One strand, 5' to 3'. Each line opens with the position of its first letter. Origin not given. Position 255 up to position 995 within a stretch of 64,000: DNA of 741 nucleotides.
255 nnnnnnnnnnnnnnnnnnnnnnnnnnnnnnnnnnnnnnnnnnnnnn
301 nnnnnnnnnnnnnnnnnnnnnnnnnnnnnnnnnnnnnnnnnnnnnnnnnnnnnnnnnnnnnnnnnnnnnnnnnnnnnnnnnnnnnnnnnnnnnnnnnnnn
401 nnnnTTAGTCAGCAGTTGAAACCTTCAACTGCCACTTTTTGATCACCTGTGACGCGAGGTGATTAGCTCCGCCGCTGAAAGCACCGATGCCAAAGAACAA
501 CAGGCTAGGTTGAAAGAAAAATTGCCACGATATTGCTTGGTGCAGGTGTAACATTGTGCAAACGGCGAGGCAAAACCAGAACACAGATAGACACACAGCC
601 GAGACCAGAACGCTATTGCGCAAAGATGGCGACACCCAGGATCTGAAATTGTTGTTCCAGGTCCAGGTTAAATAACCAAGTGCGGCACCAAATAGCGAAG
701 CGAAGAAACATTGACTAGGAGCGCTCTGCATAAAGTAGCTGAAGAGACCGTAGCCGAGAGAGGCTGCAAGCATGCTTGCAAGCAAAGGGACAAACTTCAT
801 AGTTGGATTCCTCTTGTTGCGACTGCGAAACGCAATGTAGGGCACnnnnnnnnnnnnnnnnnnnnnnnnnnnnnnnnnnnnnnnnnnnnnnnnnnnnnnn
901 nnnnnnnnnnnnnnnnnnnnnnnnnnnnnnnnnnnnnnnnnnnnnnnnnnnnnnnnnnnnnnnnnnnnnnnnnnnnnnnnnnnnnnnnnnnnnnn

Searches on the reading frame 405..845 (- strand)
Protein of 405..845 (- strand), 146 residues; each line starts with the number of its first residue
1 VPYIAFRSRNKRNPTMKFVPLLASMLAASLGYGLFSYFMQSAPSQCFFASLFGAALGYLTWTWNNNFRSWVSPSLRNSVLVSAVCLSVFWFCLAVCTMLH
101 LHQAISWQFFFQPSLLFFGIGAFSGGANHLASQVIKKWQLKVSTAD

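Call 49: search_protein_families(library=padloc, alignment_id=A3, max_evalue=0.00001)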
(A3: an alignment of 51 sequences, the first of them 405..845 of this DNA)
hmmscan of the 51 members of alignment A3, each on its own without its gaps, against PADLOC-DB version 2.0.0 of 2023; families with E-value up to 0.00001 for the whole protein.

A. member 1, window:405-845:- (146 aa): 0 families

B. families by the number of members that match (of 51 scanned): 29 families (the first 25 are shown)
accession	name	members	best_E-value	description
PDLC04053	PD-T4-6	1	2.6e-25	-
PDLC04042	PD-T4-6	1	4.8e-25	-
PDLC04047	PD-T4-6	1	1.8e-23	-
PDLC04060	PD-T4-6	1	2.3e-23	-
PDLC04138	mad6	1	7.3e-23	mads_6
PDLC04057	PD-T4-6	1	7.9e-23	-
PDLC04054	PD-T4-6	1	2.7e-20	-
PDLC04061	PD-T4-6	1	3.4e-18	-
PDLC04043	PD-T4-6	1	1.3e-16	-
PDLC04041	PD-T4-6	1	1.9e-16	-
PDLC04048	PD-T4-6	1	1.6e-15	-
PDLC04044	PD-T4-6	1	4.6e-15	-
PDLC04039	PD-T4-6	1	7.6e-13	-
PDLC03920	MkoA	1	8.4e-13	-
PDLC04052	PD-T4-6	1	2.1e-12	-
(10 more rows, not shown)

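Call 50: search_protein_families(library=pfam, alignment_id=A3, max_evalue=0.00001)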
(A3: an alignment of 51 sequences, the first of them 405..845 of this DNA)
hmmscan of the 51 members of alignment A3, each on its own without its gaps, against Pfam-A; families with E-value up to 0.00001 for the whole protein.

A. member 1, window:405-845:- (146 aa): 0 families

B. families by the number of members that match (of 51 scanned): 53 families (the first 25 are shown)
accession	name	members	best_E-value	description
PF01145.31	Band_7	3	1e-21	SPFH domain / Band 7 family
PF14559.12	TPR_19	3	3.5e-16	Tetratricopeptide repeat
PF13424.12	TPR_12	3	8.5e-13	Tetratricopeptide repeat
PF07719.23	TPR_2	2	3.8e-22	Tetratricopeptide repeat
PF13181.12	TPR_8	2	1.9e-15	Tetratricopeptide repeat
PF13414.12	TPR_11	2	5.3e-15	TPR repeat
PF00515.34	TPR_1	2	2.9e-14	Tetratricopeptide repeat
PF13428.12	TPR_14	2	4.9e-13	Tetratricopeptide repeat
PF13432.12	TPR_16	2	2e-10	Tetratricopeptide repeat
PF04095.22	NAPRTase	1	1e-52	Nicotinate phosphoribosyltransferase (NAPRTase) family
PF02735.22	Ku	1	1e-49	Ku70/Ku80 beta-barrel domain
PF12849.12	PBP_like_2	1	9.1e-39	PBP superfamily domain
PF00406.28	ADK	1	2.1e-38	Adenylate kinase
PF14437.12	MafB19-deam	1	3.3e-35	MafB19-like deaminase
PF12146.15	Hydrolase_4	1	3.5e-35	Serine aminopeptidase, S33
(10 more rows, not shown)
